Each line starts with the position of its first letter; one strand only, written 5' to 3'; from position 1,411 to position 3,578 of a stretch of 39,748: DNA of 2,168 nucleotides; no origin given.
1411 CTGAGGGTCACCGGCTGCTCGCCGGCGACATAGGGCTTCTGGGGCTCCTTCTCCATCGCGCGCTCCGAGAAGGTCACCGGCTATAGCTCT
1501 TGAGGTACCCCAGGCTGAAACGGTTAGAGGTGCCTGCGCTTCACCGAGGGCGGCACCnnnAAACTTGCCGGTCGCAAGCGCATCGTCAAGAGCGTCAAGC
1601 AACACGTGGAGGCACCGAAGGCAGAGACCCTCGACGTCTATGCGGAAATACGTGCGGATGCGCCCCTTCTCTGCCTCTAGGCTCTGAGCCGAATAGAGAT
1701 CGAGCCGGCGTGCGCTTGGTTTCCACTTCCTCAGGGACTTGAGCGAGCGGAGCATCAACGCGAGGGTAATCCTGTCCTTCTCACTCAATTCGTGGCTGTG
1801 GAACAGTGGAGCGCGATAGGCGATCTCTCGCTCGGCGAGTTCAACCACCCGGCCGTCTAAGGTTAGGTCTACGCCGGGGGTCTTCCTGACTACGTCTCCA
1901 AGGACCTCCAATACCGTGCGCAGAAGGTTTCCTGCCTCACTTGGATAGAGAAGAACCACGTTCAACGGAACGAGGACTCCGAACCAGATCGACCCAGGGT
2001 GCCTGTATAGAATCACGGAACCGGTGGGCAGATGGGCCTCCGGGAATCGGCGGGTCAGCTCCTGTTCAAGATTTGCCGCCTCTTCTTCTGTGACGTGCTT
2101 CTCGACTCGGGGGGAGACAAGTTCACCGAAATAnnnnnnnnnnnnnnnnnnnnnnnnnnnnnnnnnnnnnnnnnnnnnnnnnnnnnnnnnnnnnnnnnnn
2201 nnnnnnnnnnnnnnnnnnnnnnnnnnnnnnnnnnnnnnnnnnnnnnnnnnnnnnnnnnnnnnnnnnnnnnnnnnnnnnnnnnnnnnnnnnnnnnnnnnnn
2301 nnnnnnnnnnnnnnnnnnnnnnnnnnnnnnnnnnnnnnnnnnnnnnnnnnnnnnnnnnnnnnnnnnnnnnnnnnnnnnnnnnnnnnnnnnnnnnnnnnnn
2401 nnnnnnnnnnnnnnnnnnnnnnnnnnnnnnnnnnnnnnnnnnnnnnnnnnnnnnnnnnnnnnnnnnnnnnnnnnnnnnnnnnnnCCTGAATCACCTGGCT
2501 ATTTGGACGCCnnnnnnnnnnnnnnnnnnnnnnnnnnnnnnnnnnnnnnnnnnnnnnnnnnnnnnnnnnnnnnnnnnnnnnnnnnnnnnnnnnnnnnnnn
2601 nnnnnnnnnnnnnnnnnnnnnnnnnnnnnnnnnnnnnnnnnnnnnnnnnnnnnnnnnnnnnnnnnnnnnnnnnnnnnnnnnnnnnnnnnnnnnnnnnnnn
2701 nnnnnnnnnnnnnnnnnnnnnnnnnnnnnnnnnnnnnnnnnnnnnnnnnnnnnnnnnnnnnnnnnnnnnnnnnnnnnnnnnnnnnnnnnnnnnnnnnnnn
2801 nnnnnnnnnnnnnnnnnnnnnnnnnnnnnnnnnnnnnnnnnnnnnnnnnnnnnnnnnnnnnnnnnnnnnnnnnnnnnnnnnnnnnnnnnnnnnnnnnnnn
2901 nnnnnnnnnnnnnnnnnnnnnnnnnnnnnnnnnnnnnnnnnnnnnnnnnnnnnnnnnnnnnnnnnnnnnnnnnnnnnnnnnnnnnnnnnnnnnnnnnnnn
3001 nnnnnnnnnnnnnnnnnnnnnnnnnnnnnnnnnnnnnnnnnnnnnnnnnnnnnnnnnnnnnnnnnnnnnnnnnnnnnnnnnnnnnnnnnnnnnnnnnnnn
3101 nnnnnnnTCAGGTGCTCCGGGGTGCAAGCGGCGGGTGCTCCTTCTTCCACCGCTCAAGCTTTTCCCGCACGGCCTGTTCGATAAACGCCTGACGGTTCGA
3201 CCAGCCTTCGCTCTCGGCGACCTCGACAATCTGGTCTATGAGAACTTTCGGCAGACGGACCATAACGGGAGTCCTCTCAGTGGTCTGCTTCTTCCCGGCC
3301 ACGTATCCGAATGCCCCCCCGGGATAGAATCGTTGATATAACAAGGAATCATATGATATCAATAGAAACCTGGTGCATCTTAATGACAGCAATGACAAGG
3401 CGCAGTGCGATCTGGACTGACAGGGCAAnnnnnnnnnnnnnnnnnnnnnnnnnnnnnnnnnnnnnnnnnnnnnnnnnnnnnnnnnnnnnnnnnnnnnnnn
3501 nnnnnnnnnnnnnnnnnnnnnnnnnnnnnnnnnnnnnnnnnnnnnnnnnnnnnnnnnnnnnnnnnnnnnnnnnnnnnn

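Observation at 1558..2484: Restriction-enzyme N-terminal module without its HNH nuclease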

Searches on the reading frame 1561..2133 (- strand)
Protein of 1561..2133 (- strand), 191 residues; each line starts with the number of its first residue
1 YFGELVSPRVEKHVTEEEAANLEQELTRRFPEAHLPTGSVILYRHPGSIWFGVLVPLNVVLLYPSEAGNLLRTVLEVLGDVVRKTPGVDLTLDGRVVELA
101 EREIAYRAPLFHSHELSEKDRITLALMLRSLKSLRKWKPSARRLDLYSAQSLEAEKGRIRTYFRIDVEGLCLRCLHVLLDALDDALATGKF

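Call 40: find_homologous_proteins(query=A5, max_evalue=0.001)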
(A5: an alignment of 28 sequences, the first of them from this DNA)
Query A5 (28 sequences) (191 aa, profile of the alignment): 9 proteins with E <= 0.001 among 8000 candidates.
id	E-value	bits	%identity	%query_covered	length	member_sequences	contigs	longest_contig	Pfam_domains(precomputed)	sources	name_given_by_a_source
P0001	9.6e-62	226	100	100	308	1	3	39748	-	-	-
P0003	3.6e-59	218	62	100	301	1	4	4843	-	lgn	-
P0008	1.1e-56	210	57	100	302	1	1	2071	-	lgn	-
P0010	3.8e-56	208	55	100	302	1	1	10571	-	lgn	-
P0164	4.3e-55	205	52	97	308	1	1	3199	-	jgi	jgi:hypothetical protein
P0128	3.2e-45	172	48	11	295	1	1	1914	-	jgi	jgi:hypothetical protein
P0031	4.4e-41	159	-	-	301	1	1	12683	-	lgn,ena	-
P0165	2.2e-31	127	40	10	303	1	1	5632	-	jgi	jgi:hypothetical protein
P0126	1.5e-26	111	-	-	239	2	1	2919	-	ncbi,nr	ncbi:MAG: hypothetical protein L3J97_06080 [Thermoplasmata archaeon]|nr:hypothetical protein [Thermo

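Call 41: search_solved_structures(query=A5, max_evalue=10)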
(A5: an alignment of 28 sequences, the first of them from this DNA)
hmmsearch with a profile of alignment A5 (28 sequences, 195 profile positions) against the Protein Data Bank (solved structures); distinct sequences matched with E-value up to 10: 1.
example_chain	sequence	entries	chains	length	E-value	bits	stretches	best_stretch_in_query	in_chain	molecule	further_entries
6lsy_A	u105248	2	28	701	0.34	13.9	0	96-120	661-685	ATP-dependent Clp protease, ATP-binding subunit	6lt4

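Call 43: find_encoding_contigs(protein=P0165, flank=6000, max_places=2)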
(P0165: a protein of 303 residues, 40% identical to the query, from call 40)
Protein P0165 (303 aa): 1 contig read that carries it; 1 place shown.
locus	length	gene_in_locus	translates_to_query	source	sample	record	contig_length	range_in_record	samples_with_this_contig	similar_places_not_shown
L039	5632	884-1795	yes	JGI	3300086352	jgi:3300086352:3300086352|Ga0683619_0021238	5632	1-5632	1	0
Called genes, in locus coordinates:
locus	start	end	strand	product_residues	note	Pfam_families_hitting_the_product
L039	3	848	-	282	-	?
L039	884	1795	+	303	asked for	-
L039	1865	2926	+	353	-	PF01555:N6_N4_Mtase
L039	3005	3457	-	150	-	-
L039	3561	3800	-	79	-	-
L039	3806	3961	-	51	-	-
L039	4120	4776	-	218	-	-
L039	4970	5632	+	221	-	?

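Call 80: search_protein_families(library=pfam, alignment_id=A5, max_evalue=1)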
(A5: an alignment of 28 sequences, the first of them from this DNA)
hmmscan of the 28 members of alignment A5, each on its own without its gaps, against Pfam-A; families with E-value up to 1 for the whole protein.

A. member 1, seq(191 aa): 0 families

B. families by the number of members that match (of 28 scanned): 9 families
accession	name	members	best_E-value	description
PF13102.12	Phage_int_SAM_5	1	0.024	Phage integrase SAM-like domain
PF19976.4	GAAD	1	0.08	GTPase-associated adaptor domain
PF04817.17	Umbravirus_LDM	1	0.088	Umbravirus long distance movement (LDM) family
PF21297.3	MID51-like_C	1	0.089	Mitochondrial dynamics protein MID51-like, C-terminal domain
PF00227.31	Proteasome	1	0.14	Proteasome subunit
PF24478.1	DCX2_DCDC1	1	0.15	DCDC1, second doublecortin-like domain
PF20237.3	DUF6594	1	0.17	Family of unknown function (DUF6594)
PF20916.2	BscB_a-b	1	0.17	Cellulose Synthase Subunit B, alpha-beta domain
PF13490.11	zf-HC2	1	0.81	Putative zinc-finger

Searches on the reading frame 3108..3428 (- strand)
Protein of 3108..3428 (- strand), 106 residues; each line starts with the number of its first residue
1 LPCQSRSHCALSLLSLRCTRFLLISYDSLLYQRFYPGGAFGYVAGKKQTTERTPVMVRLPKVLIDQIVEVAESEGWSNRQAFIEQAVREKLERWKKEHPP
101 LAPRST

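Call 3: search_protein_families(library=pfam, proteins=[window:3108-3428:-], max_evalue=1)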
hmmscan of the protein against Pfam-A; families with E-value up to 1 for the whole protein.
window:3108-3428:- (106 aa): 4 families
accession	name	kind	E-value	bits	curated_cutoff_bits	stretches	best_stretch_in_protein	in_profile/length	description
PF01402.27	RHH_1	-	0.00018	21.8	20.5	1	57-93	4-39/39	Ribbon-helix-helix protein, copG family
PF03869.20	Arc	-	0.037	14.3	20.4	1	57-77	9-29/50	Arc-like DNA binding domain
PF11919.13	PSME4_C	-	0.11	12.9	22.5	1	58-98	21-58/88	Proteasome activator complex subunit 4-like, C-terminal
PF17723.7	RHH_8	-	0.19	12.3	25.4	1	55-95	6-46/119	Ribbon-Helix-Helix transcriptional regulator family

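Call 4: search_protein_families(library=ncbifam, proteins=[window:3108-3428:-], max_evalue=1)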
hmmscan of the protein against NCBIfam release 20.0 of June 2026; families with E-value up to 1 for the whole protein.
window:3108-3428:- (106 aa): 6 families
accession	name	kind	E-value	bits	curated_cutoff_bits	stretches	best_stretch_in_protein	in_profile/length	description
NF041551.1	YlcI_YnfO_N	subfamily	3.7e-05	23.7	30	1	52-93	2-41/42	YlcI/YnfO family protein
NF058555.1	TransRegCdrSHalo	equivalog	0.0047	16.9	100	1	55-95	4-44/61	transcriptional regulator CdrS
NF001884.0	PRK00630.1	subfamily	0.035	14.2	119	1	56-98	14-58/148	nickel responsive regulator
NF047399.1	BrnA_antitoxin_add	equivalog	0.047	13.9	60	1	46-91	26-70/70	type II toxin-antitoxin system BrnA family antitoxin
NF002169.0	PRK01002.1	subfamily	0.053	13.5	111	1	55-94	7-46/141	nickel responsive regulator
TIGR04036.1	LLM_CE1758_fam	subfamily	0.094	11.5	479.1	1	42-83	264-305/355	CE1758 family FMN-dependent luciferase-like monooxygenase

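Call 8: search_protein_families(library=padloc, proteins=[window:3108-3428:-], max_evalue=1)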
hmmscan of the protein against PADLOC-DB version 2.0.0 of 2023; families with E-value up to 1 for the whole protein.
window:3108-3428:- (106 aa): 0 families

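Call 106: search_protein_families(library=phrogs, proteins=[window:3108-3428:-], max_evalue=0.01)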
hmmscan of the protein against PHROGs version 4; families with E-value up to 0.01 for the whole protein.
window:3108-3428:- (106 aa): 4 families
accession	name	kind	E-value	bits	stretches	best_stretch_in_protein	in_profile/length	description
phrog_13890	-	unknown function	0.00022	22.1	1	55-96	20-60/73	-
phrog_949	-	unknown function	0.00051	20.9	1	47-97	4-55/61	-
phrog_4738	-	transcription regulation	0.0011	19.7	1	46-95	8-57/59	transcriptional repressor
phrog_38461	-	unknown function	0.0013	19.7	1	54-93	10-51/55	-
